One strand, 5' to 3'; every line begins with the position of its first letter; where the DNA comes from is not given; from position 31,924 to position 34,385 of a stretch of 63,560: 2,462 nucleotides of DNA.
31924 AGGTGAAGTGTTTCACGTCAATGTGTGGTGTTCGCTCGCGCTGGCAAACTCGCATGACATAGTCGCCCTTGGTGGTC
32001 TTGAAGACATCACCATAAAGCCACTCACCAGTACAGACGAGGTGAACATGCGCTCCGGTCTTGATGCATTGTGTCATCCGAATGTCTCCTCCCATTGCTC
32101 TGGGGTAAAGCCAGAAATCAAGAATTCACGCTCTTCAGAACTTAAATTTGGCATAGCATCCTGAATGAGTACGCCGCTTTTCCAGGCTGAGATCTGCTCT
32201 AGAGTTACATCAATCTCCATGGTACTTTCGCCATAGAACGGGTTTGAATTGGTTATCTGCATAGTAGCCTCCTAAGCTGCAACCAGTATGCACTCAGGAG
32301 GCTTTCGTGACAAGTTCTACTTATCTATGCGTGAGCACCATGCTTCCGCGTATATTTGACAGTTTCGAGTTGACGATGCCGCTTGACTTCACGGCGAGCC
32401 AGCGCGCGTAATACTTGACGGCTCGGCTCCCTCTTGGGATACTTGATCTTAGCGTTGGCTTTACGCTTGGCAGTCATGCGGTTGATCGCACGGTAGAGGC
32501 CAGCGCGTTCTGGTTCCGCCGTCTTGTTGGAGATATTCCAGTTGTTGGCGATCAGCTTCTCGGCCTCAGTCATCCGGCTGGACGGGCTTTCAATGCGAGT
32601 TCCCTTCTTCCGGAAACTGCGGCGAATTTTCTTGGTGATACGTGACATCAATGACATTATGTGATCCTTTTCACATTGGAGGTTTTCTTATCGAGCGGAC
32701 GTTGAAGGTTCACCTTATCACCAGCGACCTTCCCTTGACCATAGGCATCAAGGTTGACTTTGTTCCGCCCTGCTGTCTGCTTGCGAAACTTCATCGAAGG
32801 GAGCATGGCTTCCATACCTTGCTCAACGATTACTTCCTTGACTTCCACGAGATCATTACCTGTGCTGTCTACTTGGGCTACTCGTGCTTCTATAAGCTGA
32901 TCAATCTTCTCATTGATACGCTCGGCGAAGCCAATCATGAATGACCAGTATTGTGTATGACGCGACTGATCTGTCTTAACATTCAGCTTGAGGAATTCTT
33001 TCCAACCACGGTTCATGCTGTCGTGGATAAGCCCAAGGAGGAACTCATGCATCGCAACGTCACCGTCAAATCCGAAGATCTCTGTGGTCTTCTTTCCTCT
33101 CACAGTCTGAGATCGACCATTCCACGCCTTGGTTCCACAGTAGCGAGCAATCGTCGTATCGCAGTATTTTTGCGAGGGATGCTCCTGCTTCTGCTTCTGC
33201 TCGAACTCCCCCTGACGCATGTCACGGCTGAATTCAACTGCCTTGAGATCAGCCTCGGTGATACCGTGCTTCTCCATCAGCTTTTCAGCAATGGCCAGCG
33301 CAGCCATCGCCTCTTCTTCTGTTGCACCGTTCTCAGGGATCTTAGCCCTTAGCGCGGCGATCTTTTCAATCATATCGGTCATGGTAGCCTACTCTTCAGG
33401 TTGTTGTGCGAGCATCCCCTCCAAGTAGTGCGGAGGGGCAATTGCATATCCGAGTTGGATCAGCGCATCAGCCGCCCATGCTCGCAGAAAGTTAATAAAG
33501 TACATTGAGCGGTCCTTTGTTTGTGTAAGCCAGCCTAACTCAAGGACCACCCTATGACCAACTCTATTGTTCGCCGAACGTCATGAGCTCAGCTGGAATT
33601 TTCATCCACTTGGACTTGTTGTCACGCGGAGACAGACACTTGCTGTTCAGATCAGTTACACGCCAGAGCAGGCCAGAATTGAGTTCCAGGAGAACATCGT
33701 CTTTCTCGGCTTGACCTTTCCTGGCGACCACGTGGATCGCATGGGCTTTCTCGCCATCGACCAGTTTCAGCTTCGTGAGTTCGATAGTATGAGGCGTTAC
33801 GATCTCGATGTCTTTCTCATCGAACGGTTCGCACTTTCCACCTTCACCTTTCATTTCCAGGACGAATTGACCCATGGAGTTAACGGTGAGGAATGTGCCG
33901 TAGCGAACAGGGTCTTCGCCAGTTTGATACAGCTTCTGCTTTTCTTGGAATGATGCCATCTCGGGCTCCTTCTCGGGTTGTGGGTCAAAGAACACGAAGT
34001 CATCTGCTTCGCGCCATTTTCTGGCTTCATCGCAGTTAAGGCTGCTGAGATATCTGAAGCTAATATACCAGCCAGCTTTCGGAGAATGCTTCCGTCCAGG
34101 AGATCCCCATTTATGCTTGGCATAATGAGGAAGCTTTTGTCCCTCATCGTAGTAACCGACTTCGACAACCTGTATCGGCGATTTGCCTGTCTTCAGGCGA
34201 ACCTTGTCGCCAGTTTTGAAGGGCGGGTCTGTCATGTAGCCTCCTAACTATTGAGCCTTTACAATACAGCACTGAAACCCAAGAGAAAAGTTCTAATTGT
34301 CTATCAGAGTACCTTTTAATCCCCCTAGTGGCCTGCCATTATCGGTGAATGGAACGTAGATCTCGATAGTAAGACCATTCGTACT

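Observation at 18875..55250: Sixteen sigma70-like promoters share a dyad-symmetric 17-18 bp element overlapping the -35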

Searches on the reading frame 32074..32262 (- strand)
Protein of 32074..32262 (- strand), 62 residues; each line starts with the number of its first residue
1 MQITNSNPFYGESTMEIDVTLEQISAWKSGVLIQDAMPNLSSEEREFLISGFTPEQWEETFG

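Call 9: search_protein_families(library=phrogs, proteins=[window:32074-32262:-], max_evalue=0.001)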
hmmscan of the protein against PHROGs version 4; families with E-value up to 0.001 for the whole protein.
window:32074-32262:- (62 aa): 1 family
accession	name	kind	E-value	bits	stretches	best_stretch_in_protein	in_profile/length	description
phrog_20898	-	unknown function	1.5e-17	64.7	1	1-62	31-93/99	-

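Call 58: search_protein_families(library=pfam, proteins=[window:32074-32262:-], max_evalue=0.05)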
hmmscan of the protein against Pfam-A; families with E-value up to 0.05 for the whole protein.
window:32074-32262:- (62 aa): 0 families

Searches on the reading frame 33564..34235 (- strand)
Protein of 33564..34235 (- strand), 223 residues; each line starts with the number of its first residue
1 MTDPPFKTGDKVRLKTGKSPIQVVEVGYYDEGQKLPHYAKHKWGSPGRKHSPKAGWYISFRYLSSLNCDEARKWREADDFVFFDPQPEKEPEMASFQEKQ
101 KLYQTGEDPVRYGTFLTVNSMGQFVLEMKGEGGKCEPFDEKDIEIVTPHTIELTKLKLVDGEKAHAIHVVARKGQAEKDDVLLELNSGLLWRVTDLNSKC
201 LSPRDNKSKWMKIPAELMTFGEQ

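Call 9: search_protein_families(library=phrogs, proteins=[window:33564-34235:-], max_evalue=0.001)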
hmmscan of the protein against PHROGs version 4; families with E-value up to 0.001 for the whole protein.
window:33564-34235:- (223 aa): 1 family
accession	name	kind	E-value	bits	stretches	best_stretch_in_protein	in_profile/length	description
phrog_36463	-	unknown function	3.4e-13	51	1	6-203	4-179/197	-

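Call 32: search_protein_families(library=pfam, proteins=[window:33564-34235:-], max_evalue=0.01)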
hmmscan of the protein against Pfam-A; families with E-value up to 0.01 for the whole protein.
window:33564-34235:- (223 aa): 1 family
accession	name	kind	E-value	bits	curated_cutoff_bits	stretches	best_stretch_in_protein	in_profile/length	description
PF17516.8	ProQ_C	-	0.0093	15.8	23.3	0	177-193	28-44/51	ProQ C-terminal domain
